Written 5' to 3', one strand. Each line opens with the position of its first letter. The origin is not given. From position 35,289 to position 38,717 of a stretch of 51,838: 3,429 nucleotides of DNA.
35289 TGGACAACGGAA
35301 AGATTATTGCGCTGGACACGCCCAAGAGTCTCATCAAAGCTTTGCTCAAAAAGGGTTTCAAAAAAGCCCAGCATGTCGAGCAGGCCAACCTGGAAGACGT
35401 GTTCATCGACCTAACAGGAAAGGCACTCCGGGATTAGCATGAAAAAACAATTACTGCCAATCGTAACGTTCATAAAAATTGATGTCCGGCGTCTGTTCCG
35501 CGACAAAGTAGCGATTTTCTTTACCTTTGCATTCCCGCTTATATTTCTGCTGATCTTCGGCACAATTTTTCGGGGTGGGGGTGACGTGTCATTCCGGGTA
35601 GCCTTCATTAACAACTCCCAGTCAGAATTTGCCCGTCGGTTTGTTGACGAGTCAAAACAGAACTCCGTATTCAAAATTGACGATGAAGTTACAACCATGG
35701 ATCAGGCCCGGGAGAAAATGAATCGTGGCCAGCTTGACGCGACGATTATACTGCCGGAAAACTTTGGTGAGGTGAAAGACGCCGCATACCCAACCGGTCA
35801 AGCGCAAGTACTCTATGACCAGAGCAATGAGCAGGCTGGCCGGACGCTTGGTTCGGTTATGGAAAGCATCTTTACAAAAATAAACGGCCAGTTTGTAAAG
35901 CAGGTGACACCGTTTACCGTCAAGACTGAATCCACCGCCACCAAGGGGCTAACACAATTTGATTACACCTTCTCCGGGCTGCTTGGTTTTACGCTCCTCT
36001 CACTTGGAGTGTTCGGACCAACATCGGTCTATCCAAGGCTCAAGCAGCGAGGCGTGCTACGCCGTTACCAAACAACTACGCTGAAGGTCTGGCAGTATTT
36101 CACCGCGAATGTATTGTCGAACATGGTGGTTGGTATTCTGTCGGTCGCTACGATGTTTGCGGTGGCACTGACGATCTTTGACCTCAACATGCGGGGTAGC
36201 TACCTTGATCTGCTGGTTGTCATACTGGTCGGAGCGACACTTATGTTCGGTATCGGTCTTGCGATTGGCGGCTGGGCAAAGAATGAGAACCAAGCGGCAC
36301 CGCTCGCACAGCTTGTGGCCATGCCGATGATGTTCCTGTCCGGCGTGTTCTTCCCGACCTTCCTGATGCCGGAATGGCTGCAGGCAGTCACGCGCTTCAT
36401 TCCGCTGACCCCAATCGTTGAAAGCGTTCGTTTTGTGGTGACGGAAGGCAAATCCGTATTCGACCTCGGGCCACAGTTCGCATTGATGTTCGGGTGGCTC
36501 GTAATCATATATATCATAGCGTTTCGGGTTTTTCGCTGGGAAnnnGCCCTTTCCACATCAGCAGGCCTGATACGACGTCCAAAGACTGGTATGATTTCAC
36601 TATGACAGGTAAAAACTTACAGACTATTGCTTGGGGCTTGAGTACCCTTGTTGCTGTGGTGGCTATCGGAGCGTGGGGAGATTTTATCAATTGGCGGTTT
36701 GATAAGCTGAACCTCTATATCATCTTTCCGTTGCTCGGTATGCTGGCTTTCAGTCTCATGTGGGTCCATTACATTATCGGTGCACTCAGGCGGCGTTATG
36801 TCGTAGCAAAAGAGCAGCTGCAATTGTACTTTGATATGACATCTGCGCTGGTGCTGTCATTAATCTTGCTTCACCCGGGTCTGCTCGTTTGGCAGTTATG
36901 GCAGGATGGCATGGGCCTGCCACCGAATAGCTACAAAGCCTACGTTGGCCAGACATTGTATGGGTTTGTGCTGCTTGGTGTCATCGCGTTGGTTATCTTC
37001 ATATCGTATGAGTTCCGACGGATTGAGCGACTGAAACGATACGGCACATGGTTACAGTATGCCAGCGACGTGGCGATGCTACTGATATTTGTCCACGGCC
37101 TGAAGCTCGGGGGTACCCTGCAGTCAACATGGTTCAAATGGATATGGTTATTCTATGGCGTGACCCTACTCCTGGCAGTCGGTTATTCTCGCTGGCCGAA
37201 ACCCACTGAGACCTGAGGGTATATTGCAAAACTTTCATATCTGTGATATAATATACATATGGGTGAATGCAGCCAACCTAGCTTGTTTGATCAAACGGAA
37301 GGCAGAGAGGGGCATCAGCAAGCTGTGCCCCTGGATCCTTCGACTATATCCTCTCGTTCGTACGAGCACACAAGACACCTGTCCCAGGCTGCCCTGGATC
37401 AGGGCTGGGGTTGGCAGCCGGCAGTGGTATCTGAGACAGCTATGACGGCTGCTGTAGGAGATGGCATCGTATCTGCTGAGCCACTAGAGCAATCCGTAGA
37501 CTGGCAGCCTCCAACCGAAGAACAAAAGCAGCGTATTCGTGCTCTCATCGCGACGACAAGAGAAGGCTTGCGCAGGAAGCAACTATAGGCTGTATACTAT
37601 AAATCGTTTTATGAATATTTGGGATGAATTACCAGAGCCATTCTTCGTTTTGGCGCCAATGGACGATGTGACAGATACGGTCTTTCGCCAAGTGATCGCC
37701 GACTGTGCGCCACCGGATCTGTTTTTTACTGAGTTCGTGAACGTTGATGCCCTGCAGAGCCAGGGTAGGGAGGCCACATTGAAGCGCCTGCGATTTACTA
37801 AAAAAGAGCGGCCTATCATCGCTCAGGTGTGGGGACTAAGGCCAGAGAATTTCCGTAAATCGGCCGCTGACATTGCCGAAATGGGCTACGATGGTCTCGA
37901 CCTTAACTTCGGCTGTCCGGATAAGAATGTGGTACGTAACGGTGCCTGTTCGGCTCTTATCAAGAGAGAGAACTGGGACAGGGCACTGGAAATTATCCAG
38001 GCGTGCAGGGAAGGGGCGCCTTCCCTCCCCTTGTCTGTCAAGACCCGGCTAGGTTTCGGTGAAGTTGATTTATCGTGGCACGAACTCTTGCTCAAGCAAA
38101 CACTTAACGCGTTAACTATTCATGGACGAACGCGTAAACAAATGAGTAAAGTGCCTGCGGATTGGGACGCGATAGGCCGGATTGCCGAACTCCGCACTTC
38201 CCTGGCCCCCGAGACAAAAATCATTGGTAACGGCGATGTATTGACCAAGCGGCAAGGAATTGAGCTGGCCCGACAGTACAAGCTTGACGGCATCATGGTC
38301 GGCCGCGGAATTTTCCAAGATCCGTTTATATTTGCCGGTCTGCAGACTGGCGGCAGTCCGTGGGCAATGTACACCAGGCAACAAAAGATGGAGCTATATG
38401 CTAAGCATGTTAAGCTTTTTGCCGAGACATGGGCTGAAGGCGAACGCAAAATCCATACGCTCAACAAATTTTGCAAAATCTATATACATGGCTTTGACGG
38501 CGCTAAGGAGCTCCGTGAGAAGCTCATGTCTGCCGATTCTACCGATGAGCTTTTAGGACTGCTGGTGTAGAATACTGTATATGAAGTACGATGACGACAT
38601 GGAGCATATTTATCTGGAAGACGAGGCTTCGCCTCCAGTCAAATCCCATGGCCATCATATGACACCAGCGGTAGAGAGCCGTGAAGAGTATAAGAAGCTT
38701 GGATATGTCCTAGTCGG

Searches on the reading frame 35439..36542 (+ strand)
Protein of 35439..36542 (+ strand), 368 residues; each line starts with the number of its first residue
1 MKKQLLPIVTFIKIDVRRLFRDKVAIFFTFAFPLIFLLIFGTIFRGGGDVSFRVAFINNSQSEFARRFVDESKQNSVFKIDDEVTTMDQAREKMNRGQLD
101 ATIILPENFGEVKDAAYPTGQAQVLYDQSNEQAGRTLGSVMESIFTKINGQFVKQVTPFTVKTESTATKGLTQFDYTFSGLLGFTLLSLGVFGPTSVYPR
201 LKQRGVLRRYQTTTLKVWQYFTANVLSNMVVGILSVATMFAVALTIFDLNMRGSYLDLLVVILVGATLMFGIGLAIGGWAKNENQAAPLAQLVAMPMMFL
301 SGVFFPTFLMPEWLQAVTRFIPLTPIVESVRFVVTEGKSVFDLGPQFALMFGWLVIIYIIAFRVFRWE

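Call 81: search_protein_families(library=pfam, proteins=[window:35439-36542:+], max_evalue=0.0001)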
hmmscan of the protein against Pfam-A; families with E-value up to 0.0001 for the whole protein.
window:35439-36542:+ (368 aa): 3 families
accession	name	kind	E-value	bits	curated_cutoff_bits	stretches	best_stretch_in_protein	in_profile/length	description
PF12698.13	ABC2_membrane_3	-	1.9e-44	152.6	31.6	1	24-362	2-346/347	ABC-2 family transporter protein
PF01061.29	ABC2_membrane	-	9.8e-27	94.3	26.9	1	157-332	38-208/211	ABC-2 type transporter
PF12679.13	ABC2_membrane_2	-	5.9e-06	26.2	27.2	1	12-366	4-279/283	ABC-2 family transporter protein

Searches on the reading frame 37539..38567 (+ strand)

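Call 81: search_protein_families(library=pfam, proteins=[window:37539-38567:+], max_evalue=0.0001)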
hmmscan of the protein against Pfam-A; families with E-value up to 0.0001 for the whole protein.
window:37539-38567:+ (343 aa): 1 family
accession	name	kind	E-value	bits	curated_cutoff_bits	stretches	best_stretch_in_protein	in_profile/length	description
PF01207.24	Dus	-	2.1e-48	165.5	20.4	1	38-337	2-297/311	Dihydrouridine synthase (Dus)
